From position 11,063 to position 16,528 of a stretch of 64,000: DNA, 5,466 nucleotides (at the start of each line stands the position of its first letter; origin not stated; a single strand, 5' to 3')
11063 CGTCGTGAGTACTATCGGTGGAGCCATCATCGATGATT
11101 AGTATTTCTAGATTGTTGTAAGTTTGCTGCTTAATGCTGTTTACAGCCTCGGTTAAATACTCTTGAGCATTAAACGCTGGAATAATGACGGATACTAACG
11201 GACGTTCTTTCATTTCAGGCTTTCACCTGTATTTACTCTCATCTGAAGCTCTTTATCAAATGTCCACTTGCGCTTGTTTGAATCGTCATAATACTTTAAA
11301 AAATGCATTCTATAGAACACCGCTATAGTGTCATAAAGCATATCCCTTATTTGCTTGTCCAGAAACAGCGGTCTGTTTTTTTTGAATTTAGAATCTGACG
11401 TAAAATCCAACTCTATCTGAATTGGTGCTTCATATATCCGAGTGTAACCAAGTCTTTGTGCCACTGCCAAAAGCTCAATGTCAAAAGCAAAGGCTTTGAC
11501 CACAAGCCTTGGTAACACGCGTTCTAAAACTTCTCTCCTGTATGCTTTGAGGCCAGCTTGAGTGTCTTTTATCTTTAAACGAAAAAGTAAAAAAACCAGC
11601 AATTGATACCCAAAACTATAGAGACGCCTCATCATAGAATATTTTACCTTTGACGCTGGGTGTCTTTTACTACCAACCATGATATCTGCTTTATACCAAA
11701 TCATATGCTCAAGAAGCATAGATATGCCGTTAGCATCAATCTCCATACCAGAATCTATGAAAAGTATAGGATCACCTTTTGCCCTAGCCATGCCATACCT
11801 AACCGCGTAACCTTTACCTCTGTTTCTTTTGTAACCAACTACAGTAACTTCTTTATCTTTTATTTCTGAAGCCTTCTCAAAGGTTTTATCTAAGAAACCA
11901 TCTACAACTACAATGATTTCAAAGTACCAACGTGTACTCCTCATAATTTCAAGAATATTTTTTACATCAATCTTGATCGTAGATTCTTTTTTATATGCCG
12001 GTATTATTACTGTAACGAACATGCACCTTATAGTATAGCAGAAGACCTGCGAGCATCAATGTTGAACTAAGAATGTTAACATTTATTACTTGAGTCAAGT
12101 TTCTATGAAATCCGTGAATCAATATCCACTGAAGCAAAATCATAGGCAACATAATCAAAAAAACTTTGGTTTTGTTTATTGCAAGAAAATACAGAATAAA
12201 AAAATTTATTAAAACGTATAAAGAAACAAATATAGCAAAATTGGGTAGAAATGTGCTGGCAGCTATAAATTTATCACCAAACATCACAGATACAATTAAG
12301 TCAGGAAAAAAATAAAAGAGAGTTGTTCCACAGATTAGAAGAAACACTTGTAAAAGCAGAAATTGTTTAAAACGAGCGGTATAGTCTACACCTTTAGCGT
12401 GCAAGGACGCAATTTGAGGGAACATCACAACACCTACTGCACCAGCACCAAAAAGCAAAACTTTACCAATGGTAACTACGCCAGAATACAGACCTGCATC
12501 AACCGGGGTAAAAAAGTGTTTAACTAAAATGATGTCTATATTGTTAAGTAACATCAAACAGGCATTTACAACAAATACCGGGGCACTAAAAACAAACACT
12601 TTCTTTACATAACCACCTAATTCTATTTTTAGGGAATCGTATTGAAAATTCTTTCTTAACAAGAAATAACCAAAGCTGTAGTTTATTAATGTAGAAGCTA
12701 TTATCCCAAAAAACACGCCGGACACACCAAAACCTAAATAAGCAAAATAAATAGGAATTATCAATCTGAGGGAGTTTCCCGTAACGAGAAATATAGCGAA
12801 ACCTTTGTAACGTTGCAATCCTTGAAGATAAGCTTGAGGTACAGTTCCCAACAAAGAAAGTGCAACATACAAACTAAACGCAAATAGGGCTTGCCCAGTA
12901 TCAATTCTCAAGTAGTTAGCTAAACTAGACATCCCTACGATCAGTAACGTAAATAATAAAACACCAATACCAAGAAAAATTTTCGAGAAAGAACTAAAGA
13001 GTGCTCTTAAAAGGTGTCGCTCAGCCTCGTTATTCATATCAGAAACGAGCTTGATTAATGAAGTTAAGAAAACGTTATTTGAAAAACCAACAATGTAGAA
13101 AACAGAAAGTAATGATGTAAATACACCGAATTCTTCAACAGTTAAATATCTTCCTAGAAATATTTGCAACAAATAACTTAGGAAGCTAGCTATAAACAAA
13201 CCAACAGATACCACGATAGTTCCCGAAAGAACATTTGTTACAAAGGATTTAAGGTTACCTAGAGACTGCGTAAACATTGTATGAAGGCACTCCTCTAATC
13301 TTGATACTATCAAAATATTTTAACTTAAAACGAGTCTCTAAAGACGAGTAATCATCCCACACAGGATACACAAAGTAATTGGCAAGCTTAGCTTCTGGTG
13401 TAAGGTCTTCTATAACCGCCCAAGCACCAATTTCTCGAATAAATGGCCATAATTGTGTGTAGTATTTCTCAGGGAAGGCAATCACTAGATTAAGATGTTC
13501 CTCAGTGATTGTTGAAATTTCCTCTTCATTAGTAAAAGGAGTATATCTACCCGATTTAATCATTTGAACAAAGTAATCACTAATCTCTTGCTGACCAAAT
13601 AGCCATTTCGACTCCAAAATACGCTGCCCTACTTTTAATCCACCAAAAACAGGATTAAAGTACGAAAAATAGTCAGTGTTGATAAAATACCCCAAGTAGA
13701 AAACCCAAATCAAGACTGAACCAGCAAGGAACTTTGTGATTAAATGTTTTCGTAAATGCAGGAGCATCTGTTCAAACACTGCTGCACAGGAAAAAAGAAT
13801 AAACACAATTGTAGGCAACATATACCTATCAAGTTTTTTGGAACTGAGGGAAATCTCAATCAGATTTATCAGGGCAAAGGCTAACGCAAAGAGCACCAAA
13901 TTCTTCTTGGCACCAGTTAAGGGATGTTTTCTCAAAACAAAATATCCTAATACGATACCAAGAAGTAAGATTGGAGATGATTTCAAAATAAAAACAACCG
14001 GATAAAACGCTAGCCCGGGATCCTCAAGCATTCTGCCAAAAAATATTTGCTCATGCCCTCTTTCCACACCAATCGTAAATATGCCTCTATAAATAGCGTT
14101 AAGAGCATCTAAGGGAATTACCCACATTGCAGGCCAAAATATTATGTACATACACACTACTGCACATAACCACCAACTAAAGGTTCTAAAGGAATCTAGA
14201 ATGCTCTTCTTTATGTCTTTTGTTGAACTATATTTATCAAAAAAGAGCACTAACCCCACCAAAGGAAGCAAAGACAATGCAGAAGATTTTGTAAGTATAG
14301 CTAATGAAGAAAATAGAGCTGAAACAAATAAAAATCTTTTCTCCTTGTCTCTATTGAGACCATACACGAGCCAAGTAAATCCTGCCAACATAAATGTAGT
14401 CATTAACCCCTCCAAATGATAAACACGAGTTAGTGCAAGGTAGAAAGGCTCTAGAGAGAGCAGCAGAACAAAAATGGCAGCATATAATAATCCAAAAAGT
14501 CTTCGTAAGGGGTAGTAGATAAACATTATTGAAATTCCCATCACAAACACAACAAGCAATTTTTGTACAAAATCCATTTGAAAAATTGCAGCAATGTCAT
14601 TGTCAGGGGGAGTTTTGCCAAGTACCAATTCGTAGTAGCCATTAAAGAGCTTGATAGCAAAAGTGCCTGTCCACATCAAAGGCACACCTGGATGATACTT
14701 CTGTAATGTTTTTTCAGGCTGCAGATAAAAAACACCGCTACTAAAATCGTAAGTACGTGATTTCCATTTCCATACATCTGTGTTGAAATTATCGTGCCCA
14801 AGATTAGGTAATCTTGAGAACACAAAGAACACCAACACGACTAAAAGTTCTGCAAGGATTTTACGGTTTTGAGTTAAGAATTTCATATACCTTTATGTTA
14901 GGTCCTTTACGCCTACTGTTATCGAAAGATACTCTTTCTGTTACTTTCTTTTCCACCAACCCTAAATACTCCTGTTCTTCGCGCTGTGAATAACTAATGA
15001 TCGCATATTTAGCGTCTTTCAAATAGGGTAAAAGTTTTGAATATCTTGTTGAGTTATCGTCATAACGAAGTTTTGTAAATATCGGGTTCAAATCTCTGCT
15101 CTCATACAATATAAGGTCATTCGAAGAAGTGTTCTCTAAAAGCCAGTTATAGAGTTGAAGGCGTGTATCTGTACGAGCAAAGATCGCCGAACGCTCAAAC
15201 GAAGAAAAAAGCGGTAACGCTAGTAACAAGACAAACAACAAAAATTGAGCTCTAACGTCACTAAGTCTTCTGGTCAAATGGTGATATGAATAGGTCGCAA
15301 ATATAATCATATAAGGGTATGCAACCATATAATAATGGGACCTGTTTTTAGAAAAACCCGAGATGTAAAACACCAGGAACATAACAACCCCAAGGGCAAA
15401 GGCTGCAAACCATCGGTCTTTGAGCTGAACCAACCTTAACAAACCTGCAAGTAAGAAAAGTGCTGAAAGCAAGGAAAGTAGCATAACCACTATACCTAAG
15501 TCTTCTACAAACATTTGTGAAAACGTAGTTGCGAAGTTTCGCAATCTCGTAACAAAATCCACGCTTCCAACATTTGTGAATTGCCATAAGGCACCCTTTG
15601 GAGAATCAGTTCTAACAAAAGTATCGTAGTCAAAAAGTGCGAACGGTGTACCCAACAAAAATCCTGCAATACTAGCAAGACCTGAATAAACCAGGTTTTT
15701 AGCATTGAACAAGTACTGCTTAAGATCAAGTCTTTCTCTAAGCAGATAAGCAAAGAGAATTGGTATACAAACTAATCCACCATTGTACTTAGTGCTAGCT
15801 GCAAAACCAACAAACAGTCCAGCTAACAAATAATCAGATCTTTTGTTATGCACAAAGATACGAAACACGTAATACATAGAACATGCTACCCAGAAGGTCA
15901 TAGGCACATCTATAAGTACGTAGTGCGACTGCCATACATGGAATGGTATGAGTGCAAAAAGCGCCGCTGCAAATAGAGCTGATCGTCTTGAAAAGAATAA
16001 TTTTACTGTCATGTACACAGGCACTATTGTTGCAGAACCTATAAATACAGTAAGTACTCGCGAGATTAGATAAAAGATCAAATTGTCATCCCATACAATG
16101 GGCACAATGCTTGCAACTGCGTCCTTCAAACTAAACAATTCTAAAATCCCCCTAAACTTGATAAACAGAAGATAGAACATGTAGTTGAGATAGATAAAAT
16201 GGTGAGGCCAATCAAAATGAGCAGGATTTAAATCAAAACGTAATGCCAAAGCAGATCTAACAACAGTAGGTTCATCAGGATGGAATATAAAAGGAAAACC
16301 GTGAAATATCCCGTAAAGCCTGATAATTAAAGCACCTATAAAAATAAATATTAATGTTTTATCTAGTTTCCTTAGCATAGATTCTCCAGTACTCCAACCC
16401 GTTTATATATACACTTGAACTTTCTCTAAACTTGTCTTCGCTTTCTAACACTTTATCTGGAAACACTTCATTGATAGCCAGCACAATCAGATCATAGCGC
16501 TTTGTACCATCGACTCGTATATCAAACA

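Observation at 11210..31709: Repeated 'three-component' glycosylation modules (GtrB/DPM1-like GT2 + GtrA/flippase + GT-C)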

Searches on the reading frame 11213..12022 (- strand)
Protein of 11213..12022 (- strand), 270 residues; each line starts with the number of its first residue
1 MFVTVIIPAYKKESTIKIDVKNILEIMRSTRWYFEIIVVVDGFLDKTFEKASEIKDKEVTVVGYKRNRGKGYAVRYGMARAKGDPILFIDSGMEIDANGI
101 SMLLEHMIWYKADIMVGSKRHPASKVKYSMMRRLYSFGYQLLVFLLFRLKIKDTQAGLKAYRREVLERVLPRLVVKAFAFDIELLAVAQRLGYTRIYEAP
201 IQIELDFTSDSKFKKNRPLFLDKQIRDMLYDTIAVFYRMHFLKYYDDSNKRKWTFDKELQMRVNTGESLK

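Call 3: search_protein_families(library=pfam, proteins=[window:11213-12022:-], max_evalue=0.01)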
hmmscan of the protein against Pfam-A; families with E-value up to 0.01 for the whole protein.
window:11213-12022:- (270 aa): 2 families
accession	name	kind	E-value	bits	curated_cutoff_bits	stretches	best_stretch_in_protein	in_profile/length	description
PF00535.33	Glycos_transf_2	-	2.7e-20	73.4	23.3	1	4-169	1-167/168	Glycosyl transferase family 2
PF13641.12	Glyco_tranf_2_3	-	1.7e-06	28.7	27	1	3-188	3-194/230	Glycosyltransferase like family 2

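Call 9: search_protein_families(library=ncbifam, proteins=[window:11213-12022:-], max_evalue=0.01)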
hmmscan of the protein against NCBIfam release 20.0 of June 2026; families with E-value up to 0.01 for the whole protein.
window:11213-12022:- (270 aa): 18 families
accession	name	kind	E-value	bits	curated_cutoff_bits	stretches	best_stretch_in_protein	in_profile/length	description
TIGR03937.1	PgaC_IcaA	equivalog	5.5e-12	45.4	422.3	1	3-108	47-151/407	poly-beta-1,6-N-acetyl-D-glucosamine synthase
NF047588.1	GlcsyltransPgfSStrep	equivalog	2.4e-11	43.4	500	1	1-169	1-167/308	glycosyltransferase PgfS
TIGR04182.1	glyco_TIGR04182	equivalog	2.7e-11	43.4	325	1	3-205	2-192/293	S-layer glycoprotein N-glycosyltransferase AglJ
NF058614.1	PPMAGASynPpgS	equivalog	1.5e-10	40.9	370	1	3-212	2-203/226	polyprenyl-phospho-N-acetylgalactosaminyl synthase PpgS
NF010496.0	PRK13915.1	equivalog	2.8e-09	36.5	262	1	3-105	33-140/307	glucosyl-3-phosphoglycerate synthase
NF041875.1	EPS_EpsD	equivalog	5.4e-09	35.9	370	1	3-118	1-115/325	exopolysaccharide biosynthesis glycosyltransferase EpsD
NF007986.1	PRK10714.1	equivalog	1.5e-08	34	529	1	3-170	8-173/316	undecaprenyl-phosphate 4-deoxy-4-formamido-L-arabinose transferase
NF041391.1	DPhHxTase_Halo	equivalog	7e-08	31.7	375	1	10-201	4-181/213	dolichyl-phosphate hexose transferase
TIGR04283.1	glyco_like_mftF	equivalog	3e-07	30.2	182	1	4-101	2-91/221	TIGR04283 family arsenosugar biosynthesis glycosyltransferase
NF047683.1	TeichurnBiosyTuaG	equivalog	1.7e-06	27.9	400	1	3-104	8-108/252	teichuronic acid biosynthesis protein TuaG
TIGR03965.1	mycofact_glyco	equivalog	1.7e-06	27.2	280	1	3-106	76-178/467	mycofactocin biosynthesis glycosyltransferase MftF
NF038299.1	EPS_HpsN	equivalog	4.1e-06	26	425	1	2-101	2-100/317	hormogonium polysaccharide biosynthesis glycosyltransferase HpsN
NF007482.0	PRK10073.1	equivalog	7.6e-06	25.1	423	1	3-105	8-108/334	glycosyltransferase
NF041865.1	EpsU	equivalog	1.4e-05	24.3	700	1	4-98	42-132/394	exopolysaccharide biosynthesis GT2 family glycosyltransferase EpsU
TIGR03111.1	glyc2_xrt_Gpos1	hypoth_equivalog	0.00015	20.7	363.95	1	3-105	51-154/439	TIGR03111 family XrtG-associated glycosyltransferase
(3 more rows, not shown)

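Call 16: search_solved_structures(query=window:11213-12022:-, max_evalue=0.001, show_alignments=1)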
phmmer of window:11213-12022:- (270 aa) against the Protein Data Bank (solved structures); distinct sequences matched with E-value up to 0.001: 8.
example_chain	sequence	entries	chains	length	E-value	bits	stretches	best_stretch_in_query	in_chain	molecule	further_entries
5mlz_A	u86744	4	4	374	1.3e-12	51.5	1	2-215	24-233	Dolichol monophosphate mannose synthase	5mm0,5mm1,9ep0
5ekp_C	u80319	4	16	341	1.9e-07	34.7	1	3-109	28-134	Uncharacterized glycosyltransferase sll0501 | Glycosyltransferase sll0501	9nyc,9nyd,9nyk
5eke_A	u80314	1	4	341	1.9e-07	34.7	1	3-109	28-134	Uncharacterized glycosyltransferase sll0501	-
9nye_A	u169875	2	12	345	1.9e-07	34.6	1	3-109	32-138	Glycosyltransferase sll0501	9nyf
6p61_A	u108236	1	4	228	1.3e-05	28.6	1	3-106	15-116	Glycosyltransferase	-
9bhc_C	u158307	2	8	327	2.3e-05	27.8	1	3-171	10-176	Undecaprenyl-phosphate 4-deoxy-4-formamido-L-arabinose transferase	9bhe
8vxh_A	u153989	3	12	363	3.1e-05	27.4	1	3-171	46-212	Undecaprenyl-phosphate 4-deoxy-4-formamido-L-arabinose transferase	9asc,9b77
9hwj_A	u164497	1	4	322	0.00073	22.9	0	3-168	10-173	Undecaprenyl-phosphate 4-deoxy-4-formamido-L-arabinose transferase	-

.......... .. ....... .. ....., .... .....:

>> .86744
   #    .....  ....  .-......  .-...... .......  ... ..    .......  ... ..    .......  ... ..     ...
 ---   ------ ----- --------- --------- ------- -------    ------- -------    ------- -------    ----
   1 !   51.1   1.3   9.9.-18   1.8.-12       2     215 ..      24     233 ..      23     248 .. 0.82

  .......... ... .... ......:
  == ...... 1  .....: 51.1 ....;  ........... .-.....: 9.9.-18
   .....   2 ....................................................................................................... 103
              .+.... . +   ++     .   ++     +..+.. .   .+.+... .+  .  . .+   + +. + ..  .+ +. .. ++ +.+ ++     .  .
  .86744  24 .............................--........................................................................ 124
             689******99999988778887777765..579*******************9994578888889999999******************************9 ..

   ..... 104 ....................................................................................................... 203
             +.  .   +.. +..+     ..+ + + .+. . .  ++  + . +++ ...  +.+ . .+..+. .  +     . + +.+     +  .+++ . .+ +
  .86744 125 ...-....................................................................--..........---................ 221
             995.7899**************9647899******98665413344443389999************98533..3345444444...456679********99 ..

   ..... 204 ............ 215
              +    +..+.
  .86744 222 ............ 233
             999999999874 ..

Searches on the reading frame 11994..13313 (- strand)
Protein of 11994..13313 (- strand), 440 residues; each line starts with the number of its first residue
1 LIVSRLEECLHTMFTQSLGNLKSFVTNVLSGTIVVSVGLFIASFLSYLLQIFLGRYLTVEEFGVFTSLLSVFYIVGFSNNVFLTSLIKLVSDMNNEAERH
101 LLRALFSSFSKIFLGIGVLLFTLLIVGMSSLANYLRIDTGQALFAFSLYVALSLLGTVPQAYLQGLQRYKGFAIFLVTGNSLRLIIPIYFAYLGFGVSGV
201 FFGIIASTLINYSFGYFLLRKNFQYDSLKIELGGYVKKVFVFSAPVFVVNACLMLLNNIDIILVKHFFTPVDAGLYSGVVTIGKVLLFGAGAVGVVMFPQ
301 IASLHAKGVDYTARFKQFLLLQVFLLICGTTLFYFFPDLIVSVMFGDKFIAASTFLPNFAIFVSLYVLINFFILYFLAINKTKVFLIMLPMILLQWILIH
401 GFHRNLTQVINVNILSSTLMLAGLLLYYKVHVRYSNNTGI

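Call 3: search_protein_families(library=pfam, proteins=[window:11994-13313:-], max_evalue=0.01)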
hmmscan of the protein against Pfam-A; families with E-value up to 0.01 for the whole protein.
window:11994-13313:- (440 aa): 2 families
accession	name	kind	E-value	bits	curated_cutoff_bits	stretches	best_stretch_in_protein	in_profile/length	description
PF13440.11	Polysacc_synt_3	-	3e-16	60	23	1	53-352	2-291/293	Polysaccharide biosynthesis protein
PF01943.22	Polysacc_synt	-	1.8e-12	47.7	28.2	1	29-304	2-273/274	Polysaccharide biosynthesis protein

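Call 53: search_protein_families(library=ncbifam, proteins=[window:11994-13313:-], max_evalue=0.001)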
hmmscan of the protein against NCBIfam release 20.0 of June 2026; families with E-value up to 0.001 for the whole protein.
window:11994-13313:- (440 aa): 1 family
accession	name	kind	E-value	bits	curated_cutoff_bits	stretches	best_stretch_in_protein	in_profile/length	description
NF041503.1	WZX_like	subfamily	7e-05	22.1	300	1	93-361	77-355/429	O-unit flippase-like protein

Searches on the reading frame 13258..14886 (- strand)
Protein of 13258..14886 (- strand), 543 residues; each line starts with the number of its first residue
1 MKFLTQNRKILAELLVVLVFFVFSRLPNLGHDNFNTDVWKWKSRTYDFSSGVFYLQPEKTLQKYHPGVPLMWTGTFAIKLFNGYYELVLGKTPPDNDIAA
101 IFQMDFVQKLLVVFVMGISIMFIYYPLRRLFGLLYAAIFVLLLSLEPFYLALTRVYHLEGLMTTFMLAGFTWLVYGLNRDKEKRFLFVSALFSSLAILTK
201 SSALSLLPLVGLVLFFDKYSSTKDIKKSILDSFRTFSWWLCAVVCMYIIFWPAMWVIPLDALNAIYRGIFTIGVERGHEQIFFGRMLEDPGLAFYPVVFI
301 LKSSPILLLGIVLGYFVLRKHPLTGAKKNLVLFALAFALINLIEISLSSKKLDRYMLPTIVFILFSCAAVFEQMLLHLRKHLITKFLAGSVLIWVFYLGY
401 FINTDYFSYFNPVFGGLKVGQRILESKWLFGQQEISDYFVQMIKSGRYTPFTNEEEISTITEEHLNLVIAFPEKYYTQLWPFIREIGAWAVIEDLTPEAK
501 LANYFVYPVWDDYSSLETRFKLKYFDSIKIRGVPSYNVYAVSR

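Call 3: search_protein_families(library=pfam, proteins=[window:13258-14886:-], max_evalue=0.01)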
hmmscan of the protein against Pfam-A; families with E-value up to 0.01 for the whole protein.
window:13258-14886:- (543 aa): 1 family
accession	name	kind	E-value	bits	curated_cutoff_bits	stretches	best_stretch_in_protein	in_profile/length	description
PF13231.12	PMT_2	-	1.1e-05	26.2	26.1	1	107-230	22-143/160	Dolichyl-phosphate-mannose-protein mannosyltransferase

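Call 9: search_protein_families(library=ncbifam, proteins=[window:13258-14886:-], max_evalue=0.01)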
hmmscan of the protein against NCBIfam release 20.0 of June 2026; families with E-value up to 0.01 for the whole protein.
window:13258-14886:- (543 aa): 0 families

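Call 48: search_solved_structures(query=A3, max_evalue=1)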
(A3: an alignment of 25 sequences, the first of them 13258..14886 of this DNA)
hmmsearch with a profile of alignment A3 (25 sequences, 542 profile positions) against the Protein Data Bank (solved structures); distinct sequences matched with E-value up to 1: 2.
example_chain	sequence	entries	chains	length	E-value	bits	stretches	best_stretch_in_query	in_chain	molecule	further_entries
5ezm_A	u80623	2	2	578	9.9e-05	24.4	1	100-377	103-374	4-amino-4-deoxy-L-arabinose transferase or related glycosyltransferases of PMT family | 4-amino-4-deoxy-L-arabinose (L-Ara4N) transferase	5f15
6p25_B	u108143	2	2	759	0.014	17.3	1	112-244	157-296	Dolichyl-phosphate-mannose--protein mannosyltransferase 2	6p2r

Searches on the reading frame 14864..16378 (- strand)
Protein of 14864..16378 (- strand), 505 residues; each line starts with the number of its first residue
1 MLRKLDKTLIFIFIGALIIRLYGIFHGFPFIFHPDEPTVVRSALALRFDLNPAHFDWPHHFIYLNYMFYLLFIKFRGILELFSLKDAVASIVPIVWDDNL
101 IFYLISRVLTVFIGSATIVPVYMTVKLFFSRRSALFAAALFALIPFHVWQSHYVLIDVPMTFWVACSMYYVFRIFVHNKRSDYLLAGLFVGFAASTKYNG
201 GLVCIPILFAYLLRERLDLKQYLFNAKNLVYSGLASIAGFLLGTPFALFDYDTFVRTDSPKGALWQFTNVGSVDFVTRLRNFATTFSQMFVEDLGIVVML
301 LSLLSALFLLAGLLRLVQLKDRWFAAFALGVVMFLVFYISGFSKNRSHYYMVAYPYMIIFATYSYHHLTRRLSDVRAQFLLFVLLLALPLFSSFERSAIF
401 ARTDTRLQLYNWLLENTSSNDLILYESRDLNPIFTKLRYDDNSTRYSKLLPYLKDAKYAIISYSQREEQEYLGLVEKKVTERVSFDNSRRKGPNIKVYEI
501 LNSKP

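Call 3: search_protein_families(library=pfam, proteins=[window:14864-16378:-], max_evalue=0.01)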
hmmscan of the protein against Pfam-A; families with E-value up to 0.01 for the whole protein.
window:14864-16378:- (505 aa): 2 families
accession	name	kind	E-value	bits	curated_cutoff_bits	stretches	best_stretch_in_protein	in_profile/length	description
PF02366.24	PMT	-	3.9e-16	59.8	22.7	1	104-249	83-233/245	Dolichyl-phosphate-mannose-protein mannosyltransferase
PF13231.12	PMT_2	-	4.3e-15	56.7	26.1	1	107-216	25-135/160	Dolichyl-phosphate-mannose-protein mannosyltransferase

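Call 9: search_protein_families(library=ncbifam, proteins=[window:14864-16378:-], max_evalue=0.01)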
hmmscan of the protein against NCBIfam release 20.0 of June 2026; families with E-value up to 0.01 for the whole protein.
window:14864-16378:- (505 aa): 1 family
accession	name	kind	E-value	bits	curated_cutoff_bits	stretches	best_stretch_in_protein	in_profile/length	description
TIGR04154.1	archaeo_STT3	subfamily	0.00016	20.2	450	1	100-150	92-143/831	oligosaccharyl transferase, archaeosortase A system-associated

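Call 47: search_solved_structures(query=A2, max_evalue=1)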
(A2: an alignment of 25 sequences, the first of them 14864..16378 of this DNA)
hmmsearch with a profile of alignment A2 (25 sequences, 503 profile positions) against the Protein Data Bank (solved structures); distinct sequences matched with E-value up to 1: 4.
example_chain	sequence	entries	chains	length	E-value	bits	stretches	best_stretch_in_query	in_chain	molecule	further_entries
6p25_A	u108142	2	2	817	1.2e-14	57.5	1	104-253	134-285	Dolichyl-phosphate-mannose--protein mannosyltransferase 1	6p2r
9i5k_A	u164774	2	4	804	2.3e-05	26.8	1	104-214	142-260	Dolichyl-phosphate-mannose--protein mannosyltransferase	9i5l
5gmy_A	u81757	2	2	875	0.011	18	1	112-258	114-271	Transmembrane oligosaccharyl transferase, putative | Dolichyl-phosphooligosaccharide-protein glycotransferase 3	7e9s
3waj_A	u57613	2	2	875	0.011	18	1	112-258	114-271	Transmembrane oligosaccharyl transferase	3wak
